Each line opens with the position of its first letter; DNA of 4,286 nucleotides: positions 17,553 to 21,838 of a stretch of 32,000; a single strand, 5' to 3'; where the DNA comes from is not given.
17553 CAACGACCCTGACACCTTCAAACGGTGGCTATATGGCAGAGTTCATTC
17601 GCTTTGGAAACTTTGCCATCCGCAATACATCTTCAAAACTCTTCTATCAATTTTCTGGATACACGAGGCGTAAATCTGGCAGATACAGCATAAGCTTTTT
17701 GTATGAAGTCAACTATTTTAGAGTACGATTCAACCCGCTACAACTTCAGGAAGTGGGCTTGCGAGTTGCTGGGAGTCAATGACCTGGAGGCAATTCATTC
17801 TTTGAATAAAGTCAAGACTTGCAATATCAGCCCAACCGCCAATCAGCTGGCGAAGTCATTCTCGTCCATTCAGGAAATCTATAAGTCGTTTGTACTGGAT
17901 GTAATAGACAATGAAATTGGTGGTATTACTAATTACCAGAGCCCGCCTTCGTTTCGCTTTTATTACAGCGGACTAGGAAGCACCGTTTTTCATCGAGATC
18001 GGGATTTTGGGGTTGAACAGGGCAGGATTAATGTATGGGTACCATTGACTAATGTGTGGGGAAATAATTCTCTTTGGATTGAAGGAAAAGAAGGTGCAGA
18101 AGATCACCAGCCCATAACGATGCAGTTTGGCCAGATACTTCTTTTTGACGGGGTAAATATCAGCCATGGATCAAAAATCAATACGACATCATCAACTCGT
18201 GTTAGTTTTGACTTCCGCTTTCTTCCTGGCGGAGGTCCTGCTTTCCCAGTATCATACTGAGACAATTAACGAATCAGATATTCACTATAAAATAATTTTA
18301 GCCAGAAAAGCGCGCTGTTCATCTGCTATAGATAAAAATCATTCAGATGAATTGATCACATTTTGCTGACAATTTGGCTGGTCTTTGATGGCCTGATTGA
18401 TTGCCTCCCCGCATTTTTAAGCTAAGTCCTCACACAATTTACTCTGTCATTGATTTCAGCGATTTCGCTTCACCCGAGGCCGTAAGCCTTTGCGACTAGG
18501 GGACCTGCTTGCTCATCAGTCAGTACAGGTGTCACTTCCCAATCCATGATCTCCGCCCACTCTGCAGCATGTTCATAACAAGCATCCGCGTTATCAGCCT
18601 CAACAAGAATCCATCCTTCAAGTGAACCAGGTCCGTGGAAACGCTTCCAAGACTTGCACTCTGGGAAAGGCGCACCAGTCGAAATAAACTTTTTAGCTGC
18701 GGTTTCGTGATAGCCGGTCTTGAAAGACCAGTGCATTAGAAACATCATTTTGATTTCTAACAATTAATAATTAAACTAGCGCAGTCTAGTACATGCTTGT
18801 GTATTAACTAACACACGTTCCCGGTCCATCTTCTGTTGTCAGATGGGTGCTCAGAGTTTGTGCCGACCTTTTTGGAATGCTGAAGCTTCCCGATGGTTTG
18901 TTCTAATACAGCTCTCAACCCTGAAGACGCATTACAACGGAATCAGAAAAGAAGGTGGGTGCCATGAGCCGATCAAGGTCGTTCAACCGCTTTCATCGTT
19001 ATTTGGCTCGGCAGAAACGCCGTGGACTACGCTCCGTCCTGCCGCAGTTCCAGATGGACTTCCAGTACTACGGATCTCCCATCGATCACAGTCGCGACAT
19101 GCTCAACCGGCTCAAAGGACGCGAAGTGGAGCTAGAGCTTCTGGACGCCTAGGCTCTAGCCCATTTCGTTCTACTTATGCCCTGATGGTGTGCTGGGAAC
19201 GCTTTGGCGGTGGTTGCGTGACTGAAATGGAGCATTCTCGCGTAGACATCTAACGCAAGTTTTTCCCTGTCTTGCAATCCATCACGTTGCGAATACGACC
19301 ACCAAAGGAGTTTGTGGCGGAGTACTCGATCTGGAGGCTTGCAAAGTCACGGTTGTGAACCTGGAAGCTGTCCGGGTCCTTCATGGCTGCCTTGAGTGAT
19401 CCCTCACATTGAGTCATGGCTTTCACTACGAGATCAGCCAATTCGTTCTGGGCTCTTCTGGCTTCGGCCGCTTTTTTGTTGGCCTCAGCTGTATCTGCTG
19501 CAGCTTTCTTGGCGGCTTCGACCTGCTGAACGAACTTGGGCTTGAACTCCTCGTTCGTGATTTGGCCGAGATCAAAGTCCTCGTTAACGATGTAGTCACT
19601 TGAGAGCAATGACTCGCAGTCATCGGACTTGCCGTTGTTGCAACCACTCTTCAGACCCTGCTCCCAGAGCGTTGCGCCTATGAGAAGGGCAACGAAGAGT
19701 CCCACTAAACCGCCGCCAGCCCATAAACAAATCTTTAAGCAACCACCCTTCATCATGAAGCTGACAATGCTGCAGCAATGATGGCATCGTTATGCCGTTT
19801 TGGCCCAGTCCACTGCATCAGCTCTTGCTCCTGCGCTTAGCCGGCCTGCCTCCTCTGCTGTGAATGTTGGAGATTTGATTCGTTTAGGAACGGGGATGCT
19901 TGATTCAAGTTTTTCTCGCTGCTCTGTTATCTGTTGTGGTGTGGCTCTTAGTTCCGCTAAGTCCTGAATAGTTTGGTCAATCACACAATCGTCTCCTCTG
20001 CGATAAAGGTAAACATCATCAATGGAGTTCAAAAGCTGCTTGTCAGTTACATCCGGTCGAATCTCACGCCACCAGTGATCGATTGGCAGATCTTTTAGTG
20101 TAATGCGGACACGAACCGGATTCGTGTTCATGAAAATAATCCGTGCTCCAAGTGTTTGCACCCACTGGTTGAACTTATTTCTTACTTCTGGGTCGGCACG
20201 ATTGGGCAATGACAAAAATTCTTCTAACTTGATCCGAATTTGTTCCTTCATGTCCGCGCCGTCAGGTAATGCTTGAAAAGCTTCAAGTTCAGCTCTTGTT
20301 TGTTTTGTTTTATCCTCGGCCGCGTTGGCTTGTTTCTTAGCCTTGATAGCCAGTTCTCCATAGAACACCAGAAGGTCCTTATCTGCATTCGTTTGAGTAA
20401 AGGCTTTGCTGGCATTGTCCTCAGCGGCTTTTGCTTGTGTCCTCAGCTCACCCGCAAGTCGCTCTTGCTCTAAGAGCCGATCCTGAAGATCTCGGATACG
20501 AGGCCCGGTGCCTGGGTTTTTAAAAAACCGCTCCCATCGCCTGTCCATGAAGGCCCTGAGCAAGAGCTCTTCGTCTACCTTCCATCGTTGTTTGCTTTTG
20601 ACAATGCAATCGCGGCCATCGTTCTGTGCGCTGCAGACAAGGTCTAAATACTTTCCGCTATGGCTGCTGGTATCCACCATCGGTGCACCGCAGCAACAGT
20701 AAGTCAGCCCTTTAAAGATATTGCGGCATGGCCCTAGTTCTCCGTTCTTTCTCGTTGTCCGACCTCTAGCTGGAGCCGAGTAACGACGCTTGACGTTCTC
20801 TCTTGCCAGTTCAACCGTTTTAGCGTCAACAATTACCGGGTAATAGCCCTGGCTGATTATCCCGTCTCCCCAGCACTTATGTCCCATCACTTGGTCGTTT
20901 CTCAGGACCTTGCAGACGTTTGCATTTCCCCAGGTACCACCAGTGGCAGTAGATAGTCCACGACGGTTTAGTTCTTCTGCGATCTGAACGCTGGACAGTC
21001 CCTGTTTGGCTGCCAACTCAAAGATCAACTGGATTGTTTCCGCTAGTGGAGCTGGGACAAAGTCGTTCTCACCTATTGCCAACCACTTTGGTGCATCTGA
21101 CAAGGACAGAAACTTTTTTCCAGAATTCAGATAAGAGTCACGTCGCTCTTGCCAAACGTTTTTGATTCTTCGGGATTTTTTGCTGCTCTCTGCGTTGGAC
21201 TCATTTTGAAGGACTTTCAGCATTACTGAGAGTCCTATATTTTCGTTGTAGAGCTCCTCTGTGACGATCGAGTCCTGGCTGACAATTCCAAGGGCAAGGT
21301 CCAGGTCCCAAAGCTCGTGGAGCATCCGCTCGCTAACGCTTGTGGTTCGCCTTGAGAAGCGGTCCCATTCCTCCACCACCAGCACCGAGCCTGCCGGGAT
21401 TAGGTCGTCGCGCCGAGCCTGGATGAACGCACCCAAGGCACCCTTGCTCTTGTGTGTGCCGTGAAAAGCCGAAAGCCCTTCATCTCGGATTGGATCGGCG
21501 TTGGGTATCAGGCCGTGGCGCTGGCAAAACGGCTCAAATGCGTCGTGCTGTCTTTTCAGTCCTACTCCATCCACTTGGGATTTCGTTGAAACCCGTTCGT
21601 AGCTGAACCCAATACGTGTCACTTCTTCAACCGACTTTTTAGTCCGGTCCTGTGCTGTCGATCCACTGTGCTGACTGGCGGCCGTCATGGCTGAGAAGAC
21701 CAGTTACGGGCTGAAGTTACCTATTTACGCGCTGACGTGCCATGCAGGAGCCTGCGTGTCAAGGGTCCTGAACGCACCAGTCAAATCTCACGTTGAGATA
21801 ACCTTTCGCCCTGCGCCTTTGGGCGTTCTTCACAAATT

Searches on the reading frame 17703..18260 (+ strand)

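Call 7: search_protein_families(library=pfam, proteins=[window:17703-18260:+], max_evalue=0.01)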
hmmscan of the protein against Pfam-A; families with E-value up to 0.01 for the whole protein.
window:17703-18260:+ (185 aa): 1 family
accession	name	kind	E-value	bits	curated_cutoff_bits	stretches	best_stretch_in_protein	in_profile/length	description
PF05721.19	PhyH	-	0.0031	18.2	22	0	129-166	175-211/213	Phytanoyl-CoA dioxygenase (PhyH)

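Call 40: search_protein_families(library=phrogs, proteins=[window:17703-18260:+], max_evalue=0.01)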
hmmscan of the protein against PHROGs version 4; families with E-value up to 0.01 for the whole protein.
window:17703-18260:+ (185 aa): 0 families

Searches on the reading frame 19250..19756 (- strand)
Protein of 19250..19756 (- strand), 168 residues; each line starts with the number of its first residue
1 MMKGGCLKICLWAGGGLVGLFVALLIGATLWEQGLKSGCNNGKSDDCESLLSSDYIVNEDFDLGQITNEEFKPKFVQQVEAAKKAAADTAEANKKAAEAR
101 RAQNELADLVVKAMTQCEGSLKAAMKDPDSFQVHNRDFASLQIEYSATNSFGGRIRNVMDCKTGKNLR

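Call 7: search_protein_families(library=pfam, proteins=[window:19250-19756:-], max_evalue=0.01)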
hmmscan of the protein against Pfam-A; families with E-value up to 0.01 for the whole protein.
window:19250-19756:- (168 aa): 0 families

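Call 40: search_protein_families(library=phrogs, proteins=[window:19250-19756:-], max_evalue=0.01)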
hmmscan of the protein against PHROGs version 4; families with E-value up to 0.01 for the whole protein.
window:19250-19756:- (168 aa): 1 family
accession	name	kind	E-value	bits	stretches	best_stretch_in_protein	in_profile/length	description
phrog_2320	-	unknown function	0.0011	19.8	1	111-153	45-98/171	-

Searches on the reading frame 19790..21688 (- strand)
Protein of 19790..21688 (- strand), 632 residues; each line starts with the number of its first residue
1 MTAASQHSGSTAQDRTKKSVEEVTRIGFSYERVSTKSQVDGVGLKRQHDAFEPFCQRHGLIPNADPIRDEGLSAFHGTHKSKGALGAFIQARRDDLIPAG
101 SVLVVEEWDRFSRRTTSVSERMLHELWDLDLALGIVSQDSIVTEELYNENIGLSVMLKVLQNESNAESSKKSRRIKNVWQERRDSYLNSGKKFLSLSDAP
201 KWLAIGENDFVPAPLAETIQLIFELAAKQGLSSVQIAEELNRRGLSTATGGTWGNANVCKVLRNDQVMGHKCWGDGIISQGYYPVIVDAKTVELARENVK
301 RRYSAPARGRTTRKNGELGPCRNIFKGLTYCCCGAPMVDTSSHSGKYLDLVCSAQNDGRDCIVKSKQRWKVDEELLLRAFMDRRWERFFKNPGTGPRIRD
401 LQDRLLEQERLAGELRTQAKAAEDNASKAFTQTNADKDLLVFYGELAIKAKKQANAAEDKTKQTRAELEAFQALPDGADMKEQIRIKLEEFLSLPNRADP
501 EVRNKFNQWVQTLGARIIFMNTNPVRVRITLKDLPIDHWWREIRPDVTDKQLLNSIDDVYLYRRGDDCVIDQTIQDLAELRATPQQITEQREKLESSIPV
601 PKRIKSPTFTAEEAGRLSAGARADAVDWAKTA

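Call 7: search_protein_families(library=pfam, proteins=[window:19790-21688:-], max_evalue=0.01)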
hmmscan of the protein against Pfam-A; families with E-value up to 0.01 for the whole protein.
window:19790-21688:- (632 aa): 3 families
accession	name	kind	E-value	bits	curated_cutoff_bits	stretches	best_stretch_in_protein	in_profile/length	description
PF07508.19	Recombinase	-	1.6e-12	48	21.1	1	216-302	4-102/102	Recombinase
PF00239.26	Resolvase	-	5.9e-10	39.9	23.3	1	29-183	3-140/145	Resolvase, N terminal domain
PF13408.12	Zn_ribbon_recom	-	0.0007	20.4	25.3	1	324-374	1-52/58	Recombinase zinc beta ribbon domain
